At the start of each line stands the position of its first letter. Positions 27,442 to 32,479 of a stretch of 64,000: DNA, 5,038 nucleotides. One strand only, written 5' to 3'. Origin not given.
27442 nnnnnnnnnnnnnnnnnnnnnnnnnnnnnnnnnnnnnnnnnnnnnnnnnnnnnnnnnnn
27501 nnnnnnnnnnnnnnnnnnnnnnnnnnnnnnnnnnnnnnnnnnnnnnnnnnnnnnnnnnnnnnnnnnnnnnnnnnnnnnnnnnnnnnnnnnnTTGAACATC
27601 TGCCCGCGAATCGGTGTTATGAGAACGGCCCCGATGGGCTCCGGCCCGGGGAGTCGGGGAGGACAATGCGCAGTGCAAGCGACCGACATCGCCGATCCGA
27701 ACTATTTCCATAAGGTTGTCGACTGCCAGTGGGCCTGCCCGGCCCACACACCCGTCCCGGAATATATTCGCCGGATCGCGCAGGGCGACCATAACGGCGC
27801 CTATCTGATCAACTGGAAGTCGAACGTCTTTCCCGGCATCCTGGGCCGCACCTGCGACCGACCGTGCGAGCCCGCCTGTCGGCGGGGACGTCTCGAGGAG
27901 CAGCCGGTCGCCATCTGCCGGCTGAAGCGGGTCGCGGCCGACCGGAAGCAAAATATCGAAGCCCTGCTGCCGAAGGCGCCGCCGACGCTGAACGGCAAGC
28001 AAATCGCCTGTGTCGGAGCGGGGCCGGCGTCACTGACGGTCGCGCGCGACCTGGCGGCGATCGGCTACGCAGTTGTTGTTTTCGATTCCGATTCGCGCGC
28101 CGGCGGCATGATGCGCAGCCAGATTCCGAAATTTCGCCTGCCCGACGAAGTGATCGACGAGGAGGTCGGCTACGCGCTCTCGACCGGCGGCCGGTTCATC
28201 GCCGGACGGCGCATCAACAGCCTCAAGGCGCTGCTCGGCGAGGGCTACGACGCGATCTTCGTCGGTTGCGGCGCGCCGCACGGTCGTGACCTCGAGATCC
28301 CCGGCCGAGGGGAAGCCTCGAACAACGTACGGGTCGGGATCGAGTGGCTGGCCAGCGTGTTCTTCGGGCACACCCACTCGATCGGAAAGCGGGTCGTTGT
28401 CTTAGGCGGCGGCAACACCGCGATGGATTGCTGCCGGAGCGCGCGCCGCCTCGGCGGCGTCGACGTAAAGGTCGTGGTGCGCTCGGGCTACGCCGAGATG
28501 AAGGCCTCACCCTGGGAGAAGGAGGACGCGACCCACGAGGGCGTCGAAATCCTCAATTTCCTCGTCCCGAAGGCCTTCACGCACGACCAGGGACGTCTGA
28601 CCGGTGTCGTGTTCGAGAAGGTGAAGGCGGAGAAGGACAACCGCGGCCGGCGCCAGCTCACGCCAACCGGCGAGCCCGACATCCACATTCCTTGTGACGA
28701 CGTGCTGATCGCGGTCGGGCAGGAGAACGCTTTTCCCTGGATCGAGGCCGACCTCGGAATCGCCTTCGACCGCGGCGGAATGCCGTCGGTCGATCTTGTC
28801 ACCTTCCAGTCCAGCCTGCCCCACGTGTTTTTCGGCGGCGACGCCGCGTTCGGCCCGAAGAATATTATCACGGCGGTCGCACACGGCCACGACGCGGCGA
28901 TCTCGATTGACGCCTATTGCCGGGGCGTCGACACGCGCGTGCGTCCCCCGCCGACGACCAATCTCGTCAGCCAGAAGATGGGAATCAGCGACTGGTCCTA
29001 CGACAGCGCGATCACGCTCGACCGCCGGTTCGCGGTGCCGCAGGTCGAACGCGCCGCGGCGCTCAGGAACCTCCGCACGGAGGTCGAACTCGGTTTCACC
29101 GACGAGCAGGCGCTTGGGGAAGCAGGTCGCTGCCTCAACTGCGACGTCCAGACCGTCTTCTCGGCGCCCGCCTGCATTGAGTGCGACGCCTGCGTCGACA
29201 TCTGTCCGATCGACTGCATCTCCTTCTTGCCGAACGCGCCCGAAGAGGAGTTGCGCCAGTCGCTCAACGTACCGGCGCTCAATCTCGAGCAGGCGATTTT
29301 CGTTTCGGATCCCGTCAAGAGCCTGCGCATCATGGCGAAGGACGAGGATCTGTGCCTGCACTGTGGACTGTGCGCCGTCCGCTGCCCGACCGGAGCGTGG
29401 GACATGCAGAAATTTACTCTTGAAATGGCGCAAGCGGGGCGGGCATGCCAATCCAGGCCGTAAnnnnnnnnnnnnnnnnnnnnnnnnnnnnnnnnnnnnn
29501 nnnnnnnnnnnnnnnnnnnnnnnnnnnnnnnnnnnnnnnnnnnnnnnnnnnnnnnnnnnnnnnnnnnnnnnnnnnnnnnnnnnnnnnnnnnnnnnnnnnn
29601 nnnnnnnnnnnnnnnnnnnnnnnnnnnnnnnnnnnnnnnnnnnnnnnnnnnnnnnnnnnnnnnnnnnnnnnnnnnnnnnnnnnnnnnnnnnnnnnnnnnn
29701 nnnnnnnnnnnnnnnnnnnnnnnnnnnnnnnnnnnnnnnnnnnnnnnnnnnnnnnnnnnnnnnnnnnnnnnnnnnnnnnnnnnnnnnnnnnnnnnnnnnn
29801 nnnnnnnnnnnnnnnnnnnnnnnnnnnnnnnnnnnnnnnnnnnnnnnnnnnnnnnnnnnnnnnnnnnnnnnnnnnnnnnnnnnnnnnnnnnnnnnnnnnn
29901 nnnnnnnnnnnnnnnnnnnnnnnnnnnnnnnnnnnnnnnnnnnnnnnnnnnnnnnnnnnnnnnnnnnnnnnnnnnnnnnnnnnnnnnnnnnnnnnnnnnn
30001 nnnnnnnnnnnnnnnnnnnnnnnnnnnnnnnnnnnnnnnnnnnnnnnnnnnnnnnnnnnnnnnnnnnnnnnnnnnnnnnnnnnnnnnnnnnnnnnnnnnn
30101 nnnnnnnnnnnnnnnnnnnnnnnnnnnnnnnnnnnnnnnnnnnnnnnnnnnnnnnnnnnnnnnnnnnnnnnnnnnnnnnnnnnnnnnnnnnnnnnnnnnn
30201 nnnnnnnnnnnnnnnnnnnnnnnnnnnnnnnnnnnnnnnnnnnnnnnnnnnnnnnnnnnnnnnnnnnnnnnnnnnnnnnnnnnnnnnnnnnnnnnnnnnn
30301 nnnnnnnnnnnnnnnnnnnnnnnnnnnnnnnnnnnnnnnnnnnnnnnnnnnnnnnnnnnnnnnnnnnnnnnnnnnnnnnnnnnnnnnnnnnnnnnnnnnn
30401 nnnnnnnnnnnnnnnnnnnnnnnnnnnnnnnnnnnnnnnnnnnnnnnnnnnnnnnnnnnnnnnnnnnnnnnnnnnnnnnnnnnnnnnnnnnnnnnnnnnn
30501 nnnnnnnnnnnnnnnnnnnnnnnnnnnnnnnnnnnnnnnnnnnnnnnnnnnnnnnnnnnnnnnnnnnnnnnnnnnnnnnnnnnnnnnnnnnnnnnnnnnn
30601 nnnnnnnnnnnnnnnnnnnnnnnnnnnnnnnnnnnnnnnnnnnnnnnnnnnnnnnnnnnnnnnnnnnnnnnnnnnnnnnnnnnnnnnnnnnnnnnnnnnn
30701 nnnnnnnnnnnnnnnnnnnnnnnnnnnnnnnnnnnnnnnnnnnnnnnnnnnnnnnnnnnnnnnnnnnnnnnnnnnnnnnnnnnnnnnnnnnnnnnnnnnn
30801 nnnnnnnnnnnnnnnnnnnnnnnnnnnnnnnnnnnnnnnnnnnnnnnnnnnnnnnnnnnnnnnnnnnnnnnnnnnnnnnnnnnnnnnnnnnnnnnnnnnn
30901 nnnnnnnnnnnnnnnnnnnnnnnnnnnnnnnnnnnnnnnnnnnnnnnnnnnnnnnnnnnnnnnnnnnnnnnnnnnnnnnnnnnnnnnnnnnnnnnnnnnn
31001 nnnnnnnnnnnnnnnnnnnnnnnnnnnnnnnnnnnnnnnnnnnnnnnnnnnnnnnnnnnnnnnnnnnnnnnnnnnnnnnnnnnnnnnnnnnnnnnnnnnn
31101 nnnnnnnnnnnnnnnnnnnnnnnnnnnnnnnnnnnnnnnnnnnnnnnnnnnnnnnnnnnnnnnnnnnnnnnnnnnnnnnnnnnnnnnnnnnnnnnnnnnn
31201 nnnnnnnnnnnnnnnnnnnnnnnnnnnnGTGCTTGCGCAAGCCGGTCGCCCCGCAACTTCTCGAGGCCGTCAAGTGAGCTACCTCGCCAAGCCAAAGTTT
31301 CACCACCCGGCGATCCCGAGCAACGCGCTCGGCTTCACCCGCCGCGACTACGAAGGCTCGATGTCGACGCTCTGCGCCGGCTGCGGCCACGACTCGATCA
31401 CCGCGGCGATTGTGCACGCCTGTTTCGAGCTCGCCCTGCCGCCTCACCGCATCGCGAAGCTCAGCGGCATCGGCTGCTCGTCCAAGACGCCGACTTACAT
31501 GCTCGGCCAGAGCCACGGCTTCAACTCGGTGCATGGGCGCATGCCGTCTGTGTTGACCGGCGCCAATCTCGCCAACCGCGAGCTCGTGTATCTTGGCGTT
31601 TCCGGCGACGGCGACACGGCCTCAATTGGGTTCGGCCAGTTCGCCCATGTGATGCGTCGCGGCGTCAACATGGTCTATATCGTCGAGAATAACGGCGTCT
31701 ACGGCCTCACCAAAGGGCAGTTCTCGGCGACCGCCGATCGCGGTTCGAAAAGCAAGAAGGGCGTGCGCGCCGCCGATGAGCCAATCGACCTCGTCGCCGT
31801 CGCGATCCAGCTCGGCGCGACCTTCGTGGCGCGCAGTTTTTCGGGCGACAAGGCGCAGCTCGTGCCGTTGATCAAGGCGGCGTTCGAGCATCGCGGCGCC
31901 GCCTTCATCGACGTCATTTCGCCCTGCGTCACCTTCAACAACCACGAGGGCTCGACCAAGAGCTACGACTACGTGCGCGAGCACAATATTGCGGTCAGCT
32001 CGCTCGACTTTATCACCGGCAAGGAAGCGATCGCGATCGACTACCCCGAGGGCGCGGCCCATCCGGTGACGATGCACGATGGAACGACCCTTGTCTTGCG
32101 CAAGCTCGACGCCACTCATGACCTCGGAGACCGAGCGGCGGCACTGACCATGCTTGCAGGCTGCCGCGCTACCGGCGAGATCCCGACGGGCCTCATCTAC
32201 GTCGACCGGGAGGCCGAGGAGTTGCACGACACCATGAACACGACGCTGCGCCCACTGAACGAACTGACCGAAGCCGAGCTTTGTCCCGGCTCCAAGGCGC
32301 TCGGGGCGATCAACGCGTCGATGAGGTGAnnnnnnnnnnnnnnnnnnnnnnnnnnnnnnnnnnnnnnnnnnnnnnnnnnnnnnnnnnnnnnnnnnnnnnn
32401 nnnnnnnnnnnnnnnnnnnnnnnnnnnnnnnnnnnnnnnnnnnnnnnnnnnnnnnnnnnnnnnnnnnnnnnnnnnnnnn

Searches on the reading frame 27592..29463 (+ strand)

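Call 46: search_protein_families(library=pfam, proteins=[window:27592-29463:+], max_evalue=0.0001)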
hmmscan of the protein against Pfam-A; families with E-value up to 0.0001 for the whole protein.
window:27592-29463:+ (623 aa): 11 families
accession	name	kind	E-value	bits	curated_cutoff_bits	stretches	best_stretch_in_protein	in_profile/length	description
PF07992.20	Pyr_redox_2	-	3.2e-23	83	26.1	1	137-432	2-291/291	Pyridine nucleotide-disulphide oxidoreductase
PF14691.11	Fer4_20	-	1.3e-18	67.3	25.8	1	43-121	30-110/113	Dihydroprymidine dehydrogenase domain II, 4Fe-4S cluster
PF12838.12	Fer4_7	-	1.8e-09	38.3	27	1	528-602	2-52/52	4Fe-4S dicluster domain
PF00070.33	Pyr_redox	-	2.5e-08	34.8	22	1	267-342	1-80/82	Pyridine nucleotide-disulphide oxidoreductase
PF00037.32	Fer4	-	1.1e-06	28.6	21.1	1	583-602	3-22/24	4Fe-4S binding domain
PF13450.12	NAD_binding_8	-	2.9e-06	27.9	21.9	1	141-178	2-39/68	NAD(P)-binding Rossmann-like domain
PF13183.11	Fer4_8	-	9.4e-06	26.5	27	1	527-601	4-67/68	4Fe-4S dicluster domain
PF13534.11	Fer4_17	-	2.2e-05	25.4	22.2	1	527-601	1-59/61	4Fe-4S dicluster domain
PF12837.12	Fer4_6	-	5.6e-05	23.3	25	1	581-603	2-24/24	4Fe-4S binding domain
PF13187.11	Fer4_9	-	5.8e-05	23.5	27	0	586-602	35-51/52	4Fe-4S dicluster domain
PF13738.12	Pyr_redox_3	-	7.3e-05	22.6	30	0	264-416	163-305/305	Pyridine nucleotide-disulphide oxidoreductase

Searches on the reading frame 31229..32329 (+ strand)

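Call 46: search_protein_families(library=pfam, proteins=[window:31229-32329:+], max_evalue=0.0001)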
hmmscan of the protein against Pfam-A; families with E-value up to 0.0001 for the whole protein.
window:31229-32329:+ (366 aa): 2 families
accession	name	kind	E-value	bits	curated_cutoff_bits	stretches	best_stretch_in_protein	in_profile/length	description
PF02775.26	TPP_enzyme_C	-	5.8e-24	85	21.9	1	81-229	2-151/151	Thiamine pyrophosphate enzyme, C-terminal TPP binding domain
PF12367.13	PFO_beta_C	-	2.6e-05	24.7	24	0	291-337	18-62/66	Pyruvate ferredoxin oxidoreductase beta subunit C terminal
